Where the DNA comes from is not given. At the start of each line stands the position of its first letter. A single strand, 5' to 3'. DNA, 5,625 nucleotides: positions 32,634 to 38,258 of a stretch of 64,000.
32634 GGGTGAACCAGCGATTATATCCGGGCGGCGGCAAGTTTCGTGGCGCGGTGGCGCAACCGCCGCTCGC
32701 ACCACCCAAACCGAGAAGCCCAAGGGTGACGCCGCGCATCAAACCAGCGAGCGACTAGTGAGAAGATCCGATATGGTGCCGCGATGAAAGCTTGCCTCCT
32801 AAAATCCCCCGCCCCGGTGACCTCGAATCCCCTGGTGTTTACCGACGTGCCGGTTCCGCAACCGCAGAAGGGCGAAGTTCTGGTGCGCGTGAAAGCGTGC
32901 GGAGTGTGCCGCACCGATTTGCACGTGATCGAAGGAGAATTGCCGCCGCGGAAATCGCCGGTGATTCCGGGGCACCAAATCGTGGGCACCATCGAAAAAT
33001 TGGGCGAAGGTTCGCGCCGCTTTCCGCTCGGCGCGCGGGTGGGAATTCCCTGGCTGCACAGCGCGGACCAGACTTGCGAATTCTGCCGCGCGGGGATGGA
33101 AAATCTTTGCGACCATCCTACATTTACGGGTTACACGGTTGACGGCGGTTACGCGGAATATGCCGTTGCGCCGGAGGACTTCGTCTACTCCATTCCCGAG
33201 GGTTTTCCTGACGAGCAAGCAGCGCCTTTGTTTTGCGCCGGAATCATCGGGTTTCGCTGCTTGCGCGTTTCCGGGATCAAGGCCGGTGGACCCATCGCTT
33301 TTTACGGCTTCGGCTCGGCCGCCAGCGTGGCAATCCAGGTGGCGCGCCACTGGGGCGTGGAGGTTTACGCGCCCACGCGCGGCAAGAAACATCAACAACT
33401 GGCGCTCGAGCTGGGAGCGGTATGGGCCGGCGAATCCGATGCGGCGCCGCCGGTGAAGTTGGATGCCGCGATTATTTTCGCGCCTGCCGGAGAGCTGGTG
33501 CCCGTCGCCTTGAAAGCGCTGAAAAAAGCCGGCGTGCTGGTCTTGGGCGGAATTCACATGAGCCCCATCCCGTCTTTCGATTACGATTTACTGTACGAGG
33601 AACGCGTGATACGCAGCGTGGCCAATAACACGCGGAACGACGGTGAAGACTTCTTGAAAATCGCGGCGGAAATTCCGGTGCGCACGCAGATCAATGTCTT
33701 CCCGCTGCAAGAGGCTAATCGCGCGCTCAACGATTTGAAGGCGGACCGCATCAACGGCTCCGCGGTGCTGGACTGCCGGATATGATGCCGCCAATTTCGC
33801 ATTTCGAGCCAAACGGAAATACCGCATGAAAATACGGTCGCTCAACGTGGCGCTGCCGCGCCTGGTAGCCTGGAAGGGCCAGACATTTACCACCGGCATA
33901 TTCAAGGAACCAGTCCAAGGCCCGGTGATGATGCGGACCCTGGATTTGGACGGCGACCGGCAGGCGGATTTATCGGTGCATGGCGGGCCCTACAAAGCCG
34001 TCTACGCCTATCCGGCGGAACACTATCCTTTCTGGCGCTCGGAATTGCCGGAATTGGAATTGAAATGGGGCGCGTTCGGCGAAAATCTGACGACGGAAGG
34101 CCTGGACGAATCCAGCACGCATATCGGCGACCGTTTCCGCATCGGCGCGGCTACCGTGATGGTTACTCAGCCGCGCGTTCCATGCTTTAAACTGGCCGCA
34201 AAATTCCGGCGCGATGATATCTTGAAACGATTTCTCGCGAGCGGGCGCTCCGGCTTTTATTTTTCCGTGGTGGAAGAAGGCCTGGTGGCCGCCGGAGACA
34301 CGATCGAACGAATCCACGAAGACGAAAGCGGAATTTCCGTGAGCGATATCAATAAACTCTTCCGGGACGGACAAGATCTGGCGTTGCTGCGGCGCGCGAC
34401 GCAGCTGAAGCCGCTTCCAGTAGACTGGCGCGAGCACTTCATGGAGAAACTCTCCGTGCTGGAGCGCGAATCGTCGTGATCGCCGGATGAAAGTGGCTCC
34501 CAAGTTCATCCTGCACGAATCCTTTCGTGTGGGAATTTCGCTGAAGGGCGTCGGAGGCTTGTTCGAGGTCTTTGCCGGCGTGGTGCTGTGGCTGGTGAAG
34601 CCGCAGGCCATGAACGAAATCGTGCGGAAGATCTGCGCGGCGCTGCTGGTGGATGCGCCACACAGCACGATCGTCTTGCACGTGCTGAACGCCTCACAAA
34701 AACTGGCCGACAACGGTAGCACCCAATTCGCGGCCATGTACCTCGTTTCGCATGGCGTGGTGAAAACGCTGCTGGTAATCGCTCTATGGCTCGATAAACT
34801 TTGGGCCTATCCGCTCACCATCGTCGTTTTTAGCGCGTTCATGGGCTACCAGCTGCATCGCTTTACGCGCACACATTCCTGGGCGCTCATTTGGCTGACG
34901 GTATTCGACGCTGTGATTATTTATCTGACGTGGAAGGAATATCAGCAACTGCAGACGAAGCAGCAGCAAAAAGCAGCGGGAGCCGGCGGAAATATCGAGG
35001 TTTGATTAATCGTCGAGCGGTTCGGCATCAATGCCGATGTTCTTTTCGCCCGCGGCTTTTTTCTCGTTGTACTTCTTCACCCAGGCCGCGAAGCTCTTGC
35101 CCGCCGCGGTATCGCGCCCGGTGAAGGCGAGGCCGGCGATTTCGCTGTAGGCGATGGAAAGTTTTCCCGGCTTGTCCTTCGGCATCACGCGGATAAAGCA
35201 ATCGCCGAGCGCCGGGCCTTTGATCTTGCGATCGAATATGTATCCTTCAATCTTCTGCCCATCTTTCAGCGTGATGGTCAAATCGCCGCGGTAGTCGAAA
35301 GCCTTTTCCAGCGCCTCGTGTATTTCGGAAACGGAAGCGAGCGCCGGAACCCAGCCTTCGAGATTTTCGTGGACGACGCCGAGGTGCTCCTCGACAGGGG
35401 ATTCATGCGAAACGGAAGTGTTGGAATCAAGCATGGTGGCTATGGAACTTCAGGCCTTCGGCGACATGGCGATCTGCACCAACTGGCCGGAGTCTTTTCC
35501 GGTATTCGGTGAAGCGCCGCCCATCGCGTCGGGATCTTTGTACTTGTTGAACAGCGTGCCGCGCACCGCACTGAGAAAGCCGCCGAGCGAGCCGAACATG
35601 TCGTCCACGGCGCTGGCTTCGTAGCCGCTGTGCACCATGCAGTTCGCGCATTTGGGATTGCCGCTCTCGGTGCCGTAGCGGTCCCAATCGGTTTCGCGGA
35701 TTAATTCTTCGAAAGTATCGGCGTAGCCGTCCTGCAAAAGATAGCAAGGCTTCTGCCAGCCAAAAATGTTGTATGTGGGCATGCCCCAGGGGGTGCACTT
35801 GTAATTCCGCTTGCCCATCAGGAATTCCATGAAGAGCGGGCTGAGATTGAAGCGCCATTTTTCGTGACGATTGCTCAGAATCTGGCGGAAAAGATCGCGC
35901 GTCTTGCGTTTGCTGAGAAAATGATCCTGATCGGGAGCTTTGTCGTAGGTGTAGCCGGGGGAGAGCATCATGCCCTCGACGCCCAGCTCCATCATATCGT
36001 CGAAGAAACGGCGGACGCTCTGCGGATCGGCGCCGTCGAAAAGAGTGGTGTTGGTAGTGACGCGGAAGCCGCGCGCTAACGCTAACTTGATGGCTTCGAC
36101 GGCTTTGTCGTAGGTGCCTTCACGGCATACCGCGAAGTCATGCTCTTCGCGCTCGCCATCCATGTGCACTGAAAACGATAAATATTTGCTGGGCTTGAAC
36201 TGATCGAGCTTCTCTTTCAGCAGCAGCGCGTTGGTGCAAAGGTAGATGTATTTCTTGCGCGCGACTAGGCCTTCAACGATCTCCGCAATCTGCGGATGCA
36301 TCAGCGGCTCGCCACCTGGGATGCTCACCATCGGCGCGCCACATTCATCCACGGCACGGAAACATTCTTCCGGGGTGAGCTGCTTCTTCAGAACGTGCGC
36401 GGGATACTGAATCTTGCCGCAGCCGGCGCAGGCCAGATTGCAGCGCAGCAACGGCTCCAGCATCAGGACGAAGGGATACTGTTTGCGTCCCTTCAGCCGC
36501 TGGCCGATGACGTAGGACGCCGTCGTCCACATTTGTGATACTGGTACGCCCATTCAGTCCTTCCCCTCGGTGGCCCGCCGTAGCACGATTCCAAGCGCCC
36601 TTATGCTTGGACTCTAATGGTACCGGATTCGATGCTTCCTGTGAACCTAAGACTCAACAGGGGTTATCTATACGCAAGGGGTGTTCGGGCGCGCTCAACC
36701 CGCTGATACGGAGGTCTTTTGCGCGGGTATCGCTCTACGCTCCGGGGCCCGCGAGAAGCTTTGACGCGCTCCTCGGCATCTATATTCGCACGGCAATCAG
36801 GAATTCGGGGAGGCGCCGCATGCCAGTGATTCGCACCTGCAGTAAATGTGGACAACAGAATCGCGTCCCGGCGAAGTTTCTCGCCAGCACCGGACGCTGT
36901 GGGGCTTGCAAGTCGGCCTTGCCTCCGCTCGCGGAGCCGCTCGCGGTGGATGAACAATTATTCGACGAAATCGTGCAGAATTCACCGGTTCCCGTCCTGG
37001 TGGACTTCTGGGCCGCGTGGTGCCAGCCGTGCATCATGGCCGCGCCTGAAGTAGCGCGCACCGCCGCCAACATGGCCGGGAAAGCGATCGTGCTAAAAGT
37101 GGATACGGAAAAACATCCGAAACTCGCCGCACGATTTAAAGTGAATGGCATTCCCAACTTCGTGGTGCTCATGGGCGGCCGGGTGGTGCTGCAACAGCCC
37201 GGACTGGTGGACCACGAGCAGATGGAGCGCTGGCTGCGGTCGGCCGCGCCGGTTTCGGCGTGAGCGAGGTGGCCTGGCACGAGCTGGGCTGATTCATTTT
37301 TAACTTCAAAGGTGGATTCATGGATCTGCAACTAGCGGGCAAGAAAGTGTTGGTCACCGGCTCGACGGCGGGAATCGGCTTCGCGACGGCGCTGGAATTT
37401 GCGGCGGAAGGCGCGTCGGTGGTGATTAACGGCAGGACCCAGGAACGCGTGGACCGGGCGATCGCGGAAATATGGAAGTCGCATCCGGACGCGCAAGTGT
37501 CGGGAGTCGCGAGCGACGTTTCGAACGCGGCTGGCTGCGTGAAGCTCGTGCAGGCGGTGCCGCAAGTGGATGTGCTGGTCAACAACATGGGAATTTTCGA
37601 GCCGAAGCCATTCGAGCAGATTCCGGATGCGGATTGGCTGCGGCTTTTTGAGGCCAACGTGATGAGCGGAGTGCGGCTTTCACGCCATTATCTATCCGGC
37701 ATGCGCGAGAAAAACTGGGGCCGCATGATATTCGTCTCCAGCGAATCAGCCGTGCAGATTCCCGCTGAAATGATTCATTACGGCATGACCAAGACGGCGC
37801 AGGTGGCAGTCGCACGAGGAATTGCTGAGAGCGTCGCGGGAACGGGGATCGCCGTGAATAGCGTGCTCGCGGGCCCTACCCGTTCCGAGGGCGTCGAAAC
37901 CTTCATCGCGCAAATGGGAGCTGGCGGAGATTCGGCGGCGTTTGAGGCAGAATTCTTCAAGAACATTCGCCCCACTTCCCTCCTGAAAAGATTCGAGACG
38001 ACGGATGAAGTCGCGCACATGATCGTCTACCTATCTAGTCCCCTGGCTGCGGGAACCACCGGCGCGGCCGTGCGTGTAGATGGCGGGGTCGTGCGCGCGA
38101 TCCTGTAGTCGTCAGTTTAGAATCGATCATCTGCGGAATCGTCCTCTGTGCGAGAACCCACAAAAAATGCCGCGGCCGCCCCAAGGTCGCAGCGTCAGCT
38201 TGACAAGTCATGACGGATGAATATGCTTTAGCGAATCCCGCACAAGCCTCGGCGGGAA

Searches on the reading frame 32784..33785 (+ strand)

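Call 31: search_protein_families(library=pfam, proteins=[window:32784-33785:+], max_evalue=0.0001)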
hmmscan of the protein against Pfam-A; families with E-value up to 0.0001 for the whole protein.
window:32784-33785:+ (333 aa): 2 families
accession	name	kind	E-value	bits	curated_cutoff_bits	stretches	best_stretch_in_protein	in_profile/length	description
PF08240.17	ADH_N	-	5.6e-31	107.3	23.5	1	29-139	2-104/104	Alcohol dehydrogenase GroES-like domain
PF00107.32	ADH_zinc_N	-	1.1e-08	35.5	31.8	1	182-294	5-127/129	Zinc-binding dehydrogenase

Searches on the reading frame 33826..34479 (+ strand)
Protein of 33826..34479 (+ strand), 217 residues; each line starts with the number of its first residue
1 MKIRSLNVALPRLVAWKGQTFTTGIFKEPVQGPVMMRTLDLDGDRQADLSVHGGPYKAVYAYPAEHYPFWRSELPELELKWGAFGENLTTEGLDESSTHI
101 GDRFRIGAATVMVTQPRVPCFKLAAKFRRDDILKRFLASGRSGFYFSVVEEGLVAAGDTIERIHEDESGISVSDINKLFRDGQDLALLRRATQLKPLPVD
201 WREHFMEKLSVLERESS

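Call 31: search_protein_families(library=pfam, proteins=[window:33826-34479:+], max_evalue=0.0001)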
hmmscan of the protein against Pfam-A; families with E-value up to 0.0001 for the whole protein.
window:33826-34479:+ (217 aa): 2 families
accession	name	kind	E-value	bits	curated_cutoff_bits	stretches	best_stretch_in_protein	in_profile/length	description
PF03473.23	MOSC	-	9.9e-37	126.1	22.7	1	49-161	2-120/120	MOSC domain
PF03475.19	YiiM_3-alpha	-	4.7e-06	26.8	22.7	1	170-210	1-42/44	YiiM-like, 3-alpha helix domain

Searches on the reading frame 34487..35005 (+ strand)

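Call 31: search_protein_families(library=pfam, proteins=[window:34487-35005:+], max_evalue=0.0001)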
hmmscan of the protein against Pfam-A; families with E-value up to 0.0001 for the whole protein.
window:34487-35005:+ (172 aa): 1 family
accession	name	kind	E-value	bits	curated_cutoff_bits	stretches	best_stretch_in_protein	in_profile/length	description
PF09900.14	DUF2127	-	2.6e-30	105.9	24.3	1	13-152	2-140/140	Predicted membrane protein (DUF2127)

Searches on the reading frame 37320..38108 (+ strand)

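Call 31: search_protein_families(library=pfam, proteins=[window:37320-38108:+], max_evalue=0.0001)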
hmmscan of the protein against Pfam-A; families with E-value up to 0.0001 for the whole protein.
window:37320-38108:+ (262 aa): 3 families
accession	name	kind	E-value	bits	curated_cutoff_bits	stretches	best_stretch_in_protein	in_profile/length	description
PF13561.12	adh_short_C2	-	2.4e-40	139.1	27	1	17-257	6-235/236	Enoyl-(Acyl carrier protein) reductase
PF00106.31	adh_short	-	6.9e-39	133.8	26.6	1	8-193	1-188/195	short chain dehydrogenase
PF08659.16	KR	-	8.8e-11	42.5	22.6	1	10-168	3-163/180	KR domain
